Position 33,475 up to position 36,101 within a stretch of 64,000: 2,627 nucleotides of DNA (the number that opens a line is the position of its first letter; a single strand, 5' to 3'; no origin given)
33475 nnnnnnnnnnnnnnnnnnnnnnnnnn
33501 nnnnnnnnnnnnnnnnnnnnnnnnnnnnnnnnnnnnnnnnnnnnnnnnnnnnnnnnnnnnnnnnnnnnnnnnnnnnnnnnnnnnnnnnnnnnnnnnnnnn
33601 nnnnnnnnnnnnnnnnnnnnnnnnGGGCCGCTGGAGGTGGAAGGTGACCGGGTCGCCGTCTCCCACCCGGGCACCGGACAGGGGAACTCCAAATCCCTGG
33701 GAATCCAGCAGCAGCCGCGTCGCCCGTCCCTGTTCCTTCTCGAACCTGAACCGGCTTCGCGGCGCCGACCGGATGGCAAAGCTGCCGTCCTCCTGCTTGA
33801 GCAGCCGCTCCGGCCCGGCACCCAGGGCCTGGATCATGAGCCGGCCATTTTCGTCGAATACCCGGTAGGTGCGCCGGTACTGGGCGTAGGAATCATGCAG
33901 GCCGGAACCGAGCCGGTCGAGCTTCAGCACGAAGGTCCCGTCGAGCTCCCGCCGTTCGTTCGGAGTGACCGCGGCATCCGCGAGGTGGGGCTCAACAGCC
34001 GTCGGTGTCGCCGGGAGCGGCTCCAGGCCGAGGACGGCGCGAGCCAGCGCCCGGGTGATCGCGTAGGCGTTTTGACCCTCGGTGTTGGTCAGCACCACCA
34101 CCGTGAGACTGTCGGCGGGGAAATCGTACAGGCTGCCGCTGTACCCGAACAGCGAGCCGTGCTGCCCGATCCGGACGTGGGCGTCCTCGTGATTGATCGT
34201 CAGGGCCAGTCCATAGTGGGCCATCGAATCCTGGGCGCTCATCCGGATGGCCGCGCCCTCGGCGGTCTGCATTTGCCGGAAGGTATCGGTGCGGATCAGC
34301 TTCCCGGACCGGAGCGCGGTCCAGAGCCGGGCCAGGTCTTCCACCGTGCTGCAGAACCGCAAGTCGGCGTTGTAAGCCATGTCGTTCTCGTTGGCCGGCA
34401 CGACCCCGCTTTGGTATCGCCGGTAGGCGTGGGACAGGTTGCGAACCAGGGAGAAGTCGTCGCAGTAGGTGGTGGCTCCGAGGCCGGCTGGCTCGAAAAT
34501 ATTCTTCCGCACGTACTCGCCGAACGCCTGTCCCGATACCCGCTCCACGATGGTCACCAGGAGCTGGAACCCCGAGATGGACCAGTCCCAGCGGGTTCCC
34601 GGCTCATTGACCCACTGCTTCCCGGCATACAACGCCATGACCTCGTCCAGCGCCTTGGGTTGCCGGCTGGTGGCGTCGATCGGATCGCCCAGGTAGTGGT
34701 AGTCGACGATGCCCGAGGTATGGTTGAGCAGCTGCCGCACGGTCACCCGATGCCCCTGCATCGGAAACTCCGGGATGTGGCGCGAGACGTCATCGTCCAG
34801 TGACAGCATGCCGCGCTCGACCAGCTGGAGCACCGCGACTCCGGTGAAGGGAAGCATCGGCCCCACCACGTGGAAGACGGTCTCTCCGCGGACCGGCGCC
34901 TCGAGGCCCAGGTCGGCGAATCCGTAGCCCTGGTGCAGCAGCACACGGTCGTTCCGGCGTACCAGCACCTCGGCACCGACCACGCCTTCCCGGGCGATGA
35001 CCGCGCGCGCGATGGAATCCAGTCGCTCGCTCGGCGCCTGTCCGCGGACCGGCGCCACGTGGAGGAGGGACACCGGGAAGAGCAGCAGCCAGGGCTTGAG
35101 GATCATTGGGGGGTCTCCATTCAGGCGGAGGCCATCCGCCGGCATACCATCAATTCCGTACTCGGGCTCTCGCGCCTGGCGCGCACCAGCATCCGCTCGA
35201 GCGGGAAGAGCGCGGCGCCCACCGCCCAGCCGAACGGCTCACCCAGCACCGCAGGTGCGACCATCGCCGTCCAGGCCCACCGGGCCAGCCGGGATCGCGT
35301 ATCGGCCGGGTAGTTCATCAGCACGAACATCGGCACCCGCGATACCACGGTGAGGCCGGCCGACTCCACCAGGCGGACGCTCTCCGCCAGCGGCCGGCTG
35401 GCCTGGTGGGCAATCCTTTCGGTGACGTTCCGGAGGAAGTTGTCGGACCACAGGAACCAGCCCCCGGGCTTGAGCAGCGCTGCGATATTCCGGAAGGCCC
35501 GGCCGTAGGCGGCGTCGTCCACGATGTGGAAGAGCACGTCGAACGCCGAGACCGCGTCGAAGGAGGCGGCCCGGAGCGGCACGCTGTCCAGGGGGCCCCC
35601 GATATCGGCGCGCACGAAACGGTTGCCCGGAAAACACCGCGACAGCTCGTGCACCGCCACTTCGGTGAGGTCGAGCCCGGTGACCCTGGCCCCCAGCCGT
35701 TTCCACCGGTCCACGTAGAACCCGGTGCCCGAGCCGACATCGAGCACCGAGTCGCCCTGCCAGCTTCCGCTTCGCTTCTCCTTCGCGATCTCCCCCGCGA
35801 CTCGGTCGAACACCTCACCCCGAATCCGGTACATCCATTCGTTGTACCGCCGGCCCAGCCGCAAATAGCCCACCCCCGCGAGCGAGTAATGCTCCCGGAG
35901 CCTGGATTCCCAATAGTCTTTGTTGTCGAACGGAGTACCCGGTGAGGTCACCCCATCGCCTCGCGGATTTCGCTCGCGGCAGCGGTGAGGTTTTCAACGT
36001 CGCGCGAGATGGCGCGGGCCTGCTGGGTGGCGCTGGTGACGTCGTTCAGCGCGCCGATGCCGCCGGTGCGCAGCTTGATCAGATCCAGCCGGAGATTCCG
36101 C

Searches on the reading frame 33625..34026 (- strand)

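Call 7: search_protein_families(library=pfam, proteins=[window:33625-34026:-], max_evalue=10)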
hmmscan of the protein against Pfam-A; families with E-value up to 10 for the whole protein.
seq(134 aa): 1 family
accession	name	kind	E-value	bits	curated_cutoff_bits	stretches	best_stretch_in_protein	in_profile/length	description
PF24399.1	DUF7543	-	0.12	12.8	27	1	16-41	18-43/71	Family of unknown function (DUF7543)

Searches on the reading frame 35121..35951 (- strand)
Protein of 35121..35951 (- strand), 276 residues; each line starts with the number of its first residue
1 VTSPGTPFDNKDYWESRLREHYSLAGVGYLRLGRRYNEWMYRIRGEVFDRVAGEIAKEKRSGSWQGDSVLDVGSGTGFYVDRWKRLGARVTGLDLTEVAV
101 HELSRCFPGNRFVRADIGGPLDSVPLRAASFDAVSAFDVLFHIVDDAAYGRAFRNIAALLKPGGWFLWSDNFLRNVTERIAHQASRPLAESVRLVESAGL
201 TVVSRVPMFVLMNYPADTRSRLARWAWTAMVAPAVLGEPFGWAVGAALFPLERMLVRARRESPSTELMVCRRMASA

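Call 3: search_protein_families(library=pfam, proteins=[window:35121-35951:-], max_evalue=0.01)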
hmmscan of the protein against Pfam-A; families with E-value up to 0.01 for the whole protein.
window:35121-35951:- (276 aa): 6 families
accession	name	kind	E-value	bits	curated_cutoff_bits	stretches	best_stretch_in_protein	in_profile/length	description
PF08241.18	Methyltransf_11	-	5.5e-17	62.6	21.2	1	70-167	1-94/95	Methyltransferase domain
PF13649.12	Methyltransf_25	-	1.3e-15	58.3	27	1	69-164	1-97/97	Methyltransferase domain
PF08242.18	Methyltransf_12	-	5e-12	46.8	30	1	70-166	1-98/98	Methyltransferase domain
PF13489.12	Methyltransf_23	-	1.4e-11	44.9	27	1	59-175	24-122/164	Methyltransferase domain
PF13847.12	Methyltransf_31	-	7.5e-09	35.9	27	1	66-172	4-113/145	Methyltransferase domain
PF01234.23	NNMT_PNMT_TEMT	-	0.0018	18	25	0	131-170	159-199/261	NNMT/PNMT/TEMT family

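Call 4: search_protein_families(library=ncbifam, proteins=[window:35121-35951:-], max_evalue=0.01)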
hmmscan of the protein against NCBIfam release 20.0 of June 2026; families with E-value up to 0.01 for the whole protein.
window:35121-35951:- (276 aa): 23 families
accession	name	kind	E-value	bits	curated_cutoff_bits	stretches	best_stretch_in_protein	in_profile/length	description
NF045667.1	MTase_DVU1556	equivalog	2.1e-12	46.9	155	1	65-199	22-159/213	DVU_1556 family methyltransferase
NF043040.1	corrin_prot_MT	hypoth_equivalog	1.6e-10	40.8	180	1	34-186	13-166/216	corrinoid protein-associated methyltransferase CpaM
TIGR01983.1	UbiG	equivalog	3.5e-08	33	102.95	1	59-169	43-152/228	bifunctional 2-polyprenyl-6-hydroxyphenol methylase/3-demethylubiquinol 3-O-methyltransferase UbiG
NF041255.1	mycofact_MftM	equivalog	2.3e-06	27.2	200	1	65-147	139-221/289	mycofactocin oligosaccharide methyltransferase MftM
NF007610.0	PRK10258.1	equivalog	2.8e-06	26.9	342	1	66-167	43-137/251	malonyl-ACP O-methyltransferase BioC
NF041537.1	ArsM_AhpD_UU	exception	1.2e-05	24.3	510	1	65-175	76-187/345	arsenite methyltransferase/AhpD domain selenoprotein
NF045823.1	PthPhpthDimycoMt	equivalog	1.5e-05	24.3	300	1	65-179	66-175/256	phthiotriol/phenolphthiotriol dimycocerosates methyltransferase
TIGR02021.1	BchM-ChlM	equivalog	1.6e-05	24.5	158.9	1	63-161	52-148/218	magnesium protoporphyrin IX methyltransferase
NF047649.1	MTase_UXPK_star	exception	1.7e-05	24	460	1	65-173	77-186/283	methyltransferase/UXPK-star double selenoprotein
TIGR02072.1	BioC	equivalog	2.1e-05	24.5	184.95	1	63-178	32-142/244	malonyl-ACP O-methyltransferase BioC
NF008823.0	PRK11873.1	subfamily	4.1e-05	23.2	263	1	65-173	77-186/272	arsenite methyltransferase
NF045825.1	FAmtase_mtf2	equivalog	5e-05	22.6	400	1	65-175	58-165/248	fatty-acid O-methyltransferase Mtf2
NF041675.1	sarc_dimgly_tmase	equivalog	0.00036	20.6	550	1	67-172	68-173/278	sarcosine/dimethylglycine N-methyltransferase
TIGR00452.1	TIGR00452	equivalog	0.00057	18.8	275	1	63-147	115-201/316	tRNA 5-methoxyuridine(34)/uridine 5-oxyacetic acid(34) synthase CmoB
NF000468.1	Erm37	exception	0.0007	19.7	350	1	34-173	6-126/179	23S rRNA (adenine(2058)-N(6))-methyltransferase Erm(37)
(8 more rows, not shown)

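Call 57: search_solved_structures(query=window:35121-35951:-, max_evalue=0.001)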
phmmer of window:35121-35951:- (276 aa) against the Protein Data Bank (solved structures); distinct sequences matched with E-value up to 0.001: 21.
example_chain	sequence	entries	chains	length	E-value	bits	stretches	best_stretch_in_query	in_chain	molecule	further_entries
5wp5_A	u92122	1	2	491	7.5e-09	38.6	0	63-171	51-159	Phosphomethylethanolamine N-methyltransferase 2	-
3bus_A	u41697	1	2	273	1.7e-07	34.2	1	65-173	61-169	Methyltransferase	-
4kdr_A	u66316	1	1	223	7.6e-07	32.1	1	59-175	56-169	3-demethylubiquinone-9 3-methyltransferase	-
5dpm_A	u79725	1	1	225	7.8e-07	32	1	59-175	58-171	Ubiquinone biosynthesis O-methyltransferase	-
4kdc_A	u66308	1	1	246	1.7e-06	30.9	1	59-169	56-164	3-demethylubiquinone-9 3-methyltransferase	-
9icz_A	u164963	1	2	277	2.1e-06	30.6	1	67-187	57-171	S-adenosylmethionine (SAM)-dependent methyltransferase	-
8zc8_A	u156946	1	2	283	2.2e-06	30.6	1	45-174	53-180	MitM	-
21zq_A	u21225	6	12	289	2.3e-06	30.5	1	45-174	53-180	MitM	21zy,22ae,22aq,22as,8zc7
5wp4_A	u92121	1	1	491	3.7e-06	29.8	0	61-171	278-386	Phosphoethanolamine N-methyltransferase 1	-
3bkw_A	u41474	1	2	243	2.6e-05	27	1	67-170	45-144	S-adenosylmethionine dependent methyltransferase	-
2zul_A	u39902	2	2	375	4e-05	26.4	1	64-174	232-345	Probable ribosomal RNA small subunit methyltransferase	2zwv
3dmf_A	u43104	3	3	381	4.1e-05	26.4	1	64-174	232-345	Probable ribosomal RNA small subunit methyltransferase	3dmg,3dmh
1ri1_A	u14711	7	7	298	9.6e-05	25.2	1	64-170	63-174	mRNA CAPPING ENZYME | mRNA cap guanine-N7 methyltransferase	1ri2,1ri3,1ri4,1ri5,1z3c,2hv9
9gdj_A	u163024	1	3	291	0.00012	24.8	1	66-168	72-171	Methyltransferase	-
1wzn_A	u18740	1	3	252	0.00013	24.7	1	40-167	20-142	SAM-dependent methyltransferase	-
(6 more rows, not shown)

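Call 80: find_homologous_proteins(query=window:35121-35951:-, max_evalue=1e-10)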
Query window:35121-35951:- (276 aa): 1656 proteins with E <= 1e-10 among 7365 candidates; the best 120 are listed.
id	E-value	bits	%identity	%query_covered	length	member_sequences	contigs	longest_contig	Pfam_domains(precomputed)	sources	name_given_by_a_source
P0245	5.2e-183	625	100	100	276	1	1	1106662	PF13847.13,PF13489.13,PF13649.13,PF08241.19,PF08242.19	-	-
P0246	2.0e-179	613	97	100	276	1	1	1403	PF13847.13,PF13489.13,PF13649.13,PF08241.19,PF08242.19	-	-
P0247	1.0e-153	529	83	99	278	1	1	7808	PF13847.13,PF13489.13,PF13649.13,PF08241.19,PF08242.19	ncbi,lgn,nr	ncbi:MAG TPA: class I SAM-dependent methyltransferase [Gemmatimonadales bacterium]|nr:class I SAM-de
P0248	1.2e-152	525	84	99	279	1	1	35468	PF13847.13,PF13489.13,PF13649.13,PF08241.19,PF08242.19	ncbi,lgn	-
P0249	3.5e-152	524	84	100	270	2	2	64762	PF13847.13,PF13489.13,PF13649.13,PF08241.19,PF08242.19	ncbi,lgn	-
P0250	7.1e-152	523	83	99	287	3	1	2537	PF13847.13,PF13489.13,PF13649.13,PF08241.19,PF08242.19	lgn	-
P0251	3.8e-151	520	82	100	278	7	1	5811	PF13847.13,PF13489.13,PF13649.13,PF08241.19,PF08242.19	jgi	jgi:SAM-dependent methyltransferase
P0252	1.3e-150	519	81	100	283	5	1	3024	PF13847.13,PF13489.13,PF13649.13,PF08241.19,PF08242.19,PF05401.17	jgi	-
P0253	3.5e-150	517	83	98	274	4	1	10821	PF13847.13,PF13489.13,PF13649.13,PF08241.19,PF08242.19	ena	-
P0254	7.7e-150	516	84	99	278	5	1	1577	PF13847.13,PF13489.13,PF13649.13,PF08241.19,PF08242.19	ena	-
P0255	1.2e-148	512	82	99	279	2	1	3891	PF13847.13,PF13489.13,PF13649.13,PF08241.19,PF08242.19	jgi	jgi:SAM-dependent methyltransferase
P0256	3.3e-146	504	81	99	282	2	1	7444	PF13847.13,PF13489.13,PF13649.13,PF08241.19,PF08242.19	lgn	-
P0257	6.3e-144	497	79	99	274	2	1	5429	PF13847.13,PF13489.13,PF13649.13,PF08241.19,PF08242.19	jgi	jgi:SAM-dependent methyltransferase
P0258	1.4e-143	495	79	100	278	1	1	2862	PF13847.13,PF13489.13,PF13649.13,PF08241.19,PF08242.19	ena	-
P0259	1.6e-141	489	77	100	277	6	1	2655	PF13847.13,PF13489.13,PF13649.13,PF08241.19,PF08242.19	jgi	jgi:SAM-dependent methyltransferase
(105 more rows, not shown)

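Call 99: search_protein_families(library=padloc, proteins=[window:35121-35951:-], max_evalue=0.001)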
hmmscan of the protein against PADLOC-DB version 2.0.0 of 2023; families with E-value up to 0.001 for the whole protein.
window:35121-35951:- (276 aa): 1 family
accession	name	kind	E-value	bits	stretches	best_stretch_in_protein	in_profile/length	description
PDLC04134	mad2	-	2e-09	34.8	1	65-167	291-393/492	mads_2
